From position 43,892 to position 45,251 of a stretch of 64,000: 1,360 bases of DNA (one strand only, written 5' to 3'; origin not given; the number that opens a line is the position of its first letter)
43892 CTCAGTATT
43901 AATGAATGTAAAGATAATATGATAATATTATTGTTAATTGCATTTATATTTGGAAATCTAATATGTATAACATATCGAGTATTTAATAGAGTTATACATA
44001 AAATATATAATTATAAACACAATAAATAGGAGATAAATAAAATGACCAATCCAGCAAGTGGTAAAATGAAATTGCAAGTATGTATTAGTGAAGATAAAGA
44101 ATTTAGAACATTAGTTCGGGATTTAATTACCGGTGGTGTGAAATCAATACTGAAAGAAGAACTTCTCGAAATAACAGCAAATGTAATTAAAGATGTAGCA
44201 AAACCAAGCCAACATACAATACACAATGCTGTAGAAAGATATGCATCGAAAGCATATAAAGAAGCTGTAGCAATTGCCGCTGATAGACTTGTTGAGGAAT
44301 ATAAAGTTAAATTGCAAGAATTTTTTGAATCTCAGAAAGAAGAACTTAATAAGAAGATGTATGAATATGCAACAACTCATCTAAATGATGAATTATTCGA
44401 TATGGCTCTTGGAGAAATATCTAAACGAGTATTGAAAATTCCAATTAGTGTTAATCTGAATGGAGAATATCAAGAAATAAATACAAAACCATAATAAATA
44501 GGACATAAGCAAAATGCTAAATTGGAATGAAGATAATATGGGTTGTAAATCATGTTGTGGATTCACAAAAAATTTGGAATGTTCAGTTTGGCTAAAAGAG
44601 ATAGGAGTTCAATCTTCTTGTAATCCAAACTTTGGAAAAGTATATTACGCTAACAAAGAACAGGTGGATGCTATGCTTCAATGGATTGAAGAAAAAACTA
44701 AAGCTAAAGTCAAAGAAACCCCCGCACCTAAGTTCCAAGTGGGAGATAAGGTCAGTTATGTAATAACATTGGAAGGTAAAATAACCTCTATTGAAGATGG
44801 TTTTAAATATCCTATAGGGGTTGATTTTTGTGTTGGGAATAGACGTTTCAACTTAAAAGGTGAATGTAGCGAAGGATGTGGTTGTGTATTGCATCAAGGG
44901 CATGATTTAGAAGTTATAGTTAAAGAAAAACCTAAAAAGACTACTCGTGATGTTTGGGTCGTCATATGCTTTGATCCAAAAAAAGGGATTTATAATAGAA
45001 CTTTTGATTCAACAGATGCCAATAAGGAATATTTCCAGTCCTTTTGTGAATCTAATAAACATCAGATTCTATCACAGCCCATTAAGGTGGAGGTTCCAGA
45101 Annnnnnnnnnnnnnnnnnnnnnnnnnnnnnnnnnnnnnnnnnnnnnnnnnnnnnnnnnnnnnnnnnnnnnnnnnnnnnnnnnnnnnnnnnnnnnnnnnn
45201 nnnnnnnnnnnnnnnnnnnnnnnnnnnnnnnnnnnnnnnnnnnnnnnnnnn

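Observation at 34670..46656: Eight-member paralog family of Cys-rich proteins with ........(E/D)xML(E/Q)W and (F/Y)HGHDL(E/K)V motifs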

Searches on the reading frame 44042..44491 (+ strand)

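Call 25: search_protein_families(library=phrogs, proteins=[window:44042-44491:+], max_evalue=0.01)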
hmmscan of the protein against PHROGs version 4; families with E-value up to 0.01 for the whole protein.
window:44042-44491:+ (150 aa): 0 families

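Call 79: search_protein_families(library=padloc, proteins=[window:44042-44491:+], max_evalue=0.1)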
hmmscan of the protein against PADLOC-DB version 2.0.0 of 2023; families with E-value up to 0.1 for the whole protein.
window:44042-44491:+ (150 aa): 1 family
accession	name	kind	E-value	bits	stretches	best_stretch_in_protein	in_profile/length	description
PDLC03841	LeoBC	-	0.018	12.1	1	20-145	277-411/601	-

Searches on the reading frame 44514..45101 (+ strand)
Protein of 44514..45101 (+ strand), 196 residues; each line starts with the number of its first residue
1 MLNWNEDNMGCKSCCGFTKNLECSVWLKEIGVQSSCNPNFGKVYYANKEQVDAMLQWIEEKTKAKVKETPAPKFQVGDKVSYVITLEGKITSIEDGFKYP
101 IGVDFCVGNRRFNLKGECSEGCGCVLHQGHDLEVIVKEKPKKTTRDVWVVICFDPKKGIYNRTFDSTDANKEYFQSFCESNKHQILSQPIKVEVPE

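Call 6: search_protein_families(library=pfam, proteins=[window:44514-45101:+], max_evalue=1)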
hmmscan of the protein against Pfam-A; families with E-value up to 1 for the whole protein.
window:44514-45101:+ (196 aa): 1 family
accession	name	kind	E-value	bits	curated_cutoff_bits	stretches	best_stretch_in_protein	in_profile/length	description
PF25584.1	zf-CCCH_RBM22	-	0.1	13.1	53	1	112-140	9-36/36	RBM22 CCCH zinc finger domain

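Call 7: search_protein_families(library=phrogs, proteins=[window:44514-45101:+], max_evalue=1)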
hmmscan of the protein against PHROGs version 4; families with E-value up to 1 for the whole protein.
window:44514-45101:+ (196 aa): 2 families
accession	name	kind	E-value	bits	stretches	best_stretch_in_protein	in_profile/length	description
phrog_9730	-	unknown function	0.034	15.2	1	73-95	2-24/39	-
phrog_6766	-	unknown function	0.37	11.9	0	40-69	9-39/64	-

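Call 20: search_dna_similar(query=window:44514-45101:+, collection=phages, mode=protein, max_evalue=0.01)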
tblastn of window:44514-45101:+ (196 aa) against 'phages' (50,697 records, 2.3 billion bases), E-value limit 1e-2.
No match.

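Call 21: search_dna_similar(query=window:44514-45101:+, collection=plasmids, mode=protein, max_evalue=0.01)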
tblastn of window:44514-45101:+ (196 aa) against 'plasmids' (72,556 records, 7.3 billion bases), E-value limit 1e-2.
No match.

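Call 26: predict_structure(alignment_id=A2)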
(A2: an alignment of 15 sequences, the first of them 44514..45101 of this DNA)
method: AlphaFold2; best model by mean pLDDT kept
length: 196 residues; sequences in the alignment: 15
mean_pLDDT: 65.3   pTM: 0.32
mean pLDDT of the five models: 65.3, 65.2, 64.6, 63.5, 54.4
residues with pLDDT >= 90: 4; 70-90: 82; 50-70: 65; < 50: 45
segments of 3 or more residues with pLDDT < 50: 1-21, 36-39, 41-45, 66-70, 130-139
pLDDT, mean of each block of 10 residues (from residue 1): 34 41 56 51 51 67 53 70 67 86 85 77 59 44 76 89 73 72 81 81
secondary structure, 60 per line:
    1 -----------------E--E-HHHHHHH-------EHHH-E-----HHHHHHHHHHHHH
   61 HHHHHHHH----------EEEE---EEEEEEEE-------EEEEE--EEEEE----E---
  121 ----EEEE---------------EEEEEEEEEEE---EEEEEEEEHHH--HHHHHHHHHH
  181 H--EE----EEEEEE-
elements in order: H23-29 H48-68 E79-82 E86-93 E101-105 E108-112 E125-128 E144-154 E158-165 H171-181 E190-195

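Call 27: search_protein_representatives(alignment_id=A2)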
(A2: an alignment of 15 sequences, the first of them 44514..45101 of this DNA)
Query: 15 sequences, 196 profile positions. Proteins with E-value up to 0.001 (for the whole library): 405; up to 1e-10: 76; up to 1e-30: 18. The best 150 are listed.
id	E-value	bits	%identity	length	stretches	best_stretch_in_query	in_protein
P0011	1.9e-86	305.1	-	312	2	1-148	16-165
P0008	9.4e-75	267.0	-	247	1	1-195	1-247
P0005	1.4e-72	259.9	-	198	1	1-195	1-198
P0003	2.9e-65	236.0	-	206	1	1-195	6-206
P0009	8.5e-63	228.0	-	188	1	12-195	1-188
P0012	3.3e-62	226.0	-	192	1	1-195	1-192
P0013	3.4e-59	216.2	-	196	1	1-195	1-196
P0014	2.8e-58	213.2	-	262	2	1-195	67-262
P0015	3.6e-53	196.5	-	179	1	1-195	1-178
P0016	3.0e-52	193.6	-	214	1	1-195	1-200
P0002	1.3e-51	191.5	-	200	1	1-194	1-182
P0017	2.2e-51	190.7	-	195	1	1-195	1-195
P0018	4.8e-51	189.6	-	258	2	1-193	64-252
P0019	4.0e-40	154.0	-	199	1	1-194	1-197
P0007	2.6e-37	144.8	-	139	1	56-195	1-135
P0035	2.1e-18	83.1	-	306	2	1-63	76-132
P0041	2.8e-16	76.2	-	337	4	68-126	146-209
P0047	3.3e-15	72.7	-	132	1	69-195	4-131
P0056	1.4e-12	64.1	-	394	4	63-126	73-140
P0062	3.8e-12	62.7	-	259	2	1-63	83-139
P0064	6.2e-12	62.0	-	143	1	1-71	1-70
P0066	8.4e-12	61.6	-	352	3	69-108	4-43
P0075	5.9e-11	58.8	-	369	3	1-63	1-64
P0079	9.6e-11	58.1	-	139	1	68-190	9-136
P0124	1.1e-08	51.4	-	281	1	64-195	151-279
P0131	3.5e-08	49.7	-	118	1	70-150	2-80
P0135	4.3e-08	49.4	-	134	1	1-63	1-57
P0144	6.7e-08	48.8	-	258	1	45-176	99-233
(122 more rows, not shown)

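Call 35: find_related_loci(query=A2, collection=viral_contigs, flank=8000)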
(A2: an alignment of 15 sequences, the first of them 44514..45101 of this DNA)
Query A2 (196 aa) in viral_contigs; peptide patterns used: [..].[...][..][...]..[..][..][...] (x = any residue, [..] = any of these).
12 stretches matched a pattern; 2 encode a relative of the query (tblastn E <= 1e-3); 2 distinct loci.
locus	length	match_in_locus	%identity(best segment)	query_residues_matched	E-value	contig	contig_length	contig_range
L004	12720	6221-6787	33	1-194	5e-18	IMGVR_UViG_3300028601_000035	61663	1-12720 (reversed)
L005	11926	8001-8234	34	74-151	3e-5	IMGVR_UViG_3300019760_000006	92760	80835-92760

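Call 44: fold_search(model_id=the predicted structure, library=pdb)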
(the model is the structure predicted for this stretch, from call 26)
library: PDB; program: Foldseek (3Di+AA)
matches with E <= 10: 470; with E <= 0.001: 0
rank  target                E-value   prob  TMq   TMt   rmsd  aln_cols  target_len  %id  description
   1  2heq_MODEL_1_A        1.8e-01  0.95  0.22  0.45   5.0        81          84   17  NMR Structure of Bacillus subtilis protein YorP, Northeast Structural Genomics Target SR399. (released 2006-08-15)
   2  6yi2_MODEL_1_A        4.4e-01  0.90  0.18  0.42   4.1        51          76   22  UvrD helicase RNA polymerase interactions are governed by UvrDs carboxy terminal Tudor domain. (released 2020-10-21)
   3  9a7v_A                4.4e-01  0.75  0.19  0.38   9.3        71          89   18  Integrative model of YRBF-GLPD by crosslinking MS and deep learning (released 2024-09-18)
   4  3rdv_D                6.9e-01  0.51  0.17  0.40   7.5        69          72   16  Structure of the SLAIN2c-CLIPCG1 complex (released 2011-06-29)
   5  6rd4_T                9.1e-01  0.30  0.19  0.07  15.2       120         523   12  CryoEM structure of Polytomella F-ATP synthase, Full dimer, composite map (released 2019-07-03)
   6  1cn4_B                9.1e-01  0.03  0.10  0.09  27.2       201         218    9  ERYTHROPOIETIN COMPLEXED WITH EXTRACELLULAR DOMAINS OF ERYTHROPOIETIN RECEPTOR (released 1999-08-11)
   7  6rdj_T                9.6e-01  0.85  0.19  0.08   5.4        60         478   15  Cryo-EM structure of Polytomella F-ATP synthase, Rotary substate 1A, focussed refinement of F1 head and rotor (released 2019-07-03)
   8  6yny_A1               9.6e-01  0.84  0.18  0.07   5.6        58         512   19  Cryo-EM structure of Tetrahymena thermophila mitochondrial ATP synthase - F1Fo composite dimer model (released 2020-09-30)
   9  6yy0_C                1.0e+00  0.84  0.19  0.08   5.6        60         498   15  bovine ATP synthase F1-peripheral stalk domain, state 1 (released 2020-09-09)
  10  5dn6_B                1.1e+00  0.87  0.15  0.06   1.1        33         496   24  ATP synthase from Paracoccus denitrificans (released 2015-10-28)
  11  6cp3_B                1.1e+00  0.18  0.15  0.06  14.2       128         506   14  Monomer yeast ATP synthase (F1Fo) reconstituted in nanodisc with inhibitor of oligomycin bound. (released 2018-04-11)
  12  5y28_C                1.1e+00  0.06  0.10  0.08  25.3       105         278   13  Crystal structure of H. pylori HtrA with PDZ2 deletion (released 2018-08-15)
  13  3rdv_B                1.2e+00  0.35  0.17  0.40   7.5        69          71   16  Structure of the SLAIN2c-CLIPCG1 complex (released 2011-06-29)
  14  5lqy_C                1.3e+00  0.80  0.18  0.07   5.7        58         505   16  Structure of F-ATPase from Pichia angusta, in state2 (released 2016-11-16)
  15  8h9e_B                1.3e+00  0.75  0.19  0.08   5.0        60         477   17  Human ATP synthase F1 domain, state 1 (released 2023-05-31)
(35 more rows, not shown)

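Call 51: search_dna_similar(query=P0047, collection=phages, mode=protein, max_evalue=0.1)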
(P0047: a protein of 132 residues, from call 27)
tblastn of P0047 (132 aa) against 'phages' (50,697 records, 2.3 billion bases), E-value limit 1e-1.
Records with a match: 1; places in all: 1; records where one place covers at least 80% of the query: 0.
Best place of each record, by identity: <60% 1.
By first word of the organism name: phage 1.
By host as written in the record: - 1.
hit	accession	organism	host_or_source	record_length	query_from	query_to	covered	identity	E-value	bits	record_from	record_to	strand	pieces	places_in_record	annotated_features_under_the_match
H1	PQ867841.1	phage T4S1-k141_502596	Crassostrea hongkongensis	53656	6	77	55%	43.1%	7e-7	52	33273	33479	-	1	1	hypothetical protein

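Call 55: search_protein_families(library=ncbifam, proteins=[window:44514-45101:+, P0047, P0056], max_evalue=0.1)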
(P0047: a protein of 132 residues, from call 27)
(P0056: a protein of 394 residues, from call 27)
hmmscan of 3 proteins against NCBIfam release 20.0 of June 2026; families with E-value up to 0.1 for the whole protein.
window:44514-45101:+ (196 aa): 0 families

P0047 (132 aa): 0 families

P0056 (394 aa): 2 families
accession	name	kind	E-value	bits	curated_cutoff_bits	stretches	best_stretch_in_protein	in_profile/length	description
NF002745.0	PRK02749.1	equivalog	0.00026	20.8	88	1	81-119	3-43/71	photosystem I reaction center subunit IV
NF012144.2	ramA_TF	equivalog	0.095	13.1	180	0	19-37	6-24/108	RamA family antibiotic efflux transcriptional regulator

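Call 59: find_encoding_contigs(protein=P0047, flank=6000, max_places=4)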
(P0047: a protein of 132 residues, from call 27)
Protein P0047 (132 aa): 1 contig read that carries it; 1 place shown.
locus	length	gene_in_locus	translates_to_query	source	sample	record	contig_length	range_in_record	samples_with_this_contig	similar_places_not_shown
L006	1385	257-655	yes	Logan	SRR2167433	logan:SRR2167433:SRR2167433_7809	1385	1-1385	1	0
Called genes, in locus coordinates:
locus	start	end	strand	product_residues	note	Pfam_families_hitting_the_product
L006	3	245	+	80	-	?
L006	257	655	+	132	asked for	-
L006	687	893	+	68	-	-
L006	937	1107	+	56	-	-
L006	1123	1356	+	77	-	-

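Call 61: find_related_loci(query=A5, collection=viral_contigs, flank=8000)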
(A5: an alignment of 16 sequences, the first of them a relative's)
Query A5 (125 aa) in viral_contigs; peptide patterns used: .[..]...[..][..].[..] (x = any residue, [..] = any of these).
28 stretches matched a pattern; 4 encode a relative of the query (tblastn E <= 1e-3); 4 distinct loci.
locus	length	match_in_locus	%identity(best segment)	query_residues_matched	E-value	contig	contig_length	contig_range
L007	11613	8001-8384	36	1-125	3e-23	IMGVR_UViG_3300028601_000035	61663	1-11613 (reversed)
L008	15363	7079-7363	37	6-104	8e-11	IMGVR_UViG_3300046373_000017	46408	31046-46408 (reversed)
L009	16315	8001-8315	36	1-105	1e-10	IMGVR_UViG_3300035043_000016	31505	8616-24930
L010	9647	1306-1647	31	1-119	2e-9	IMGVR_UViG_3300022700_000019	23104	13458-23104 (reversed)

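Call 68: search_protein_families(library=pfam, proteins=[P0035, P0056, P0075, P0062, P0066, P0135, P0064, P0124, P0144, P0041], max_evalue=0.01)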
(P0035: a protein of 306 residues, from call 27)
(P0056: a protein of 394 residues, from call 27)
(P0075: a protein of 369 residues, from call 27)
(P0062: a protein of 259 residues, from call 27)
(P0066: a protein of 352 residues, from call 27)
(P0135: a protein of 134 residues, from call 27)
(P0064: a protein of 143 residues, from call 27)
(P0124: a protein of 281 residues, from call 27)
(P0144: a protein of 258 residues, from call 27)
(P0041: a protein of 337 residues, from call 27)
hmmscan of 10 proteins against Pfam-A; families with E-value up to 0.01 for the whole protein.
P0035 (306 aa): 6 families
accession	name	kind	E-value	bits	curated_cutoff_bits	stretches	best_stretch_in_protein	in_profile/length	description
PF00583.31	Acetyltransf_1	-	4.2e-13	50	20.7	1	193-295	18-116/116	Acetyltransferase (GNAT) family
PF13673.13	Acetyltransf_10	-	8.8e-11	42.3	23.6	1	199-298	13-110/128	Acetyltransferase (GNAT) domain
PF13508.13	Acetyltransf_7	-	4.7e-10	40.1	27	1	212-297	4-84/84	Acetyltransferase (GNAT) domain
PF13302.13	Acetyltransf_3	-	3.2e-05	25.1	25.4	1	197-296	39-138/138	Acetyltransferase (GNAT) domain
PF13420.13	Acetyltransf_4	-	0.00025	21.5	24.3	1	197-296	35-135/155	Acetyltransferase (GNAT) domain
PF08445.16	FR47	-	0.0037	17.7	22.1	1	244-300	27-82/86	FR47-like protein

P0056 (394 aa): 2 families
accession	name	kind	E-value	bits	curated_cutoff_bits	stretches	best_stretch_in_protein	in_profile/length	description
PF11753.13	DUF3310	-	2.1e-11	44.2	24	1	322-380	4-60/60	Protein of unknwon function (DUF3310)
PF02427.23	PSI_PsaE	-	3.5e-05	23.9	27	0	84-119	4-41/60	Photosystem I reaction centre subunit IV / PsaE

P0075 (369 aa): 0 families

P0062 (259 aa): 0 families

P0066 (352 aa): 4 families
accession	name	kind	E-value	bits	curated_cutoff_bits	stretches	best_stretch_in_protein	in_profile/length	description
PF11753.13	DUF3310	-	7.5e-16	58.4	24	1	281-339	3-60/60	Protein of unknwon function (DUF3310)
PF02427.23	PSI_PsaE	-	6.7e-06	26.2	27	1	202-241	17-55/60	Photosystem I reaction centre subunit IV / PsaE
PF02559.22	CarD_TRCF_RID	-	9.6e-06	26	23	1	89-151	1-43/57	CarD-like/TRCF RID domain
PF24203.1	Phage_ProQ_C_like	-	0.00088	20.4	27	0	1-25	1-30/112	Phage ProQ C-terminal-like domain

P0135 (134 aa): 0 families

P0064 (143 aa): 0 families

P0124 (281 aa): 0 families

P0144 (258 aa): 0 families

P0041 (337 aa): 3 families
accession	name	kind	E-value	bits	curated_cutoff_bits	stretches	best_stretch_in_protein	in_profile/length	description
PF19707.4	DUF6204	-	0.0038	18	27.5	0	45-67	33-56/114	Family of unknown function (DUF6204)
PF02427.23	PSI_PsaE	-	0.004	17.3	27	0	95-115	21-41/60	Photosystem I reaction centre subunit IV / PsaE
PF07653.23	SH3_2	-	0.0041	17.2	21.8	0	206-227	3-24/55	Variant SH3 domain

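Call 75: list_cluster_members(proteins=[P0131, P0155, P0079, P0007, P0001])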
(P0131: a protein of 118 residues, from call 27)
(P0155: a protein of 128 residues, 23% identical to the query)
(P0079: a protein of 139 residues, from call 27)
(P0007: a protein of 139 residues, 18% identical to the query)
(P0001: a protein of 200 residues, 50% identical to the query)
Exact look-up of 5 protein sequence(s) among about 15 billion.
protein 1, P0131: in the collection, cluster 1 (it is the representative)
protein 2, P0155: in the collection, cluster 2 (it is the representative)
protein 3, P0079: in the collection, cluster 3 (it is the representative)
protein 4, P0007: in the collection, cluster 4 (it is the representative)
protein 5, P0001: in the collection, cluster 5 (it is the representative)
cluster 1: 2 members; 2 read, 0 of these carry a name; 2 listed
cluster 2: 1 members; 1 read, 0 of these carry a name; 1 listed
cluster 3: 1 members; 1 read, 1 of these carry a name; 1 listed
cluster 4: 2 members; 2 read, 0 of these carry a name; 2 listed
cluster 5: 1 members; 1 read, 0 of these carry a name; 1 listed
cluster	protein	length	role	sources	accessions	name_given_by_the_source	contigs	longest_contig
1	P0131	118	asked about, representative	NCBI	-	-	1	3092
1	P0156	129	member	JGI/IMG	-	-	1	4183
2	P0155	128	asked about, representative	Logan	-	-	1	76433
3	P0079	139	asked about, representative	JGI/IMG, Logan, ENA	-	hypothetical protein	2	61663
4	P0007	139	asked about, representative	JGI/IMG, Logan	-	-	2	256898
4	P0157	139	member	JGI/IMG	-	-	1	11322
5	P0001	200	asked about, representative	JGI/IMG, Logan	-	-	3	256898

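Call 77: find_encoding_contigs(protein=P0131, flank=4000, max_places=2)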
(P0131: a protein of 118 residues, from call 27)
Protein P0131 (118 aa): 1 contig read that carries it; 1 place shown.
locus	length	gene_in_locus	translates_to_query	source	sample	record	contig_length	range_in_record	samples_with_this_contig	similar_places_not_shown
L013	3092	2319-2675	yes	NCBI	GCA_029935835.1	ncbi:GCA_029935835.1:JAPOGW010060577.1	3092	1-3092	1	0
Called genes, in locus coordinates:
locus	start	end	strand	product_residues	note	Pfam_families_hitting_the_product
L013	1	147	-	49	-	?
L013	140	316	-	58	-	-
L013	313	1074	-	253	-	-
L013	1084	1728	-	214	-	PF04404:ERF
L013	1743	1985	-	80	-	-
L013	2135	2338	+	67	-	-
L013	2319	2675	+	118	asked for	-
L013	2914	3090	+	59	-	?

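Call 79: search_protein_families(library=padloc, proteins=[window:44514-45101:+], max_evalue=0.1)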
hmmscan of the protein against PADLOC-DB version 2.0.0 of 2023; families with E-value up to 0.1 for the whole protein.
window:44514-45101:+ (196 aa): 0 families

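Call 88: find_related_loci(query=A7, collection=metagenome_contigs, flank=5000)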
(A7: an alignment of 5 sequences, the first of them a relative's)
Query A7 (132 aa) in metagenome_contigs; peptide patterns used: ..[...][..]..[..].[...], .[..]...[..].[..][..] (x = any residue, [..] = any of these).
412 stretches matched a pattern; 3 encode a relative of the query (tblastn E <= 1e-3); 3 distinct loci.
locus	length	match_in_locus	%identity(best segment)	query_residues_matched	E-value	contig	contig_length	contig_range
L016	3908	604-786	38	5-66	7e-9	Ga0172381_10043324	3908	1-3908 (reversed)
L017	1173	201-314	47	61-97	1e-7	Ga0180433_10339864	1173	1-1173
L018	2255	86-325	29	1-95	6e-7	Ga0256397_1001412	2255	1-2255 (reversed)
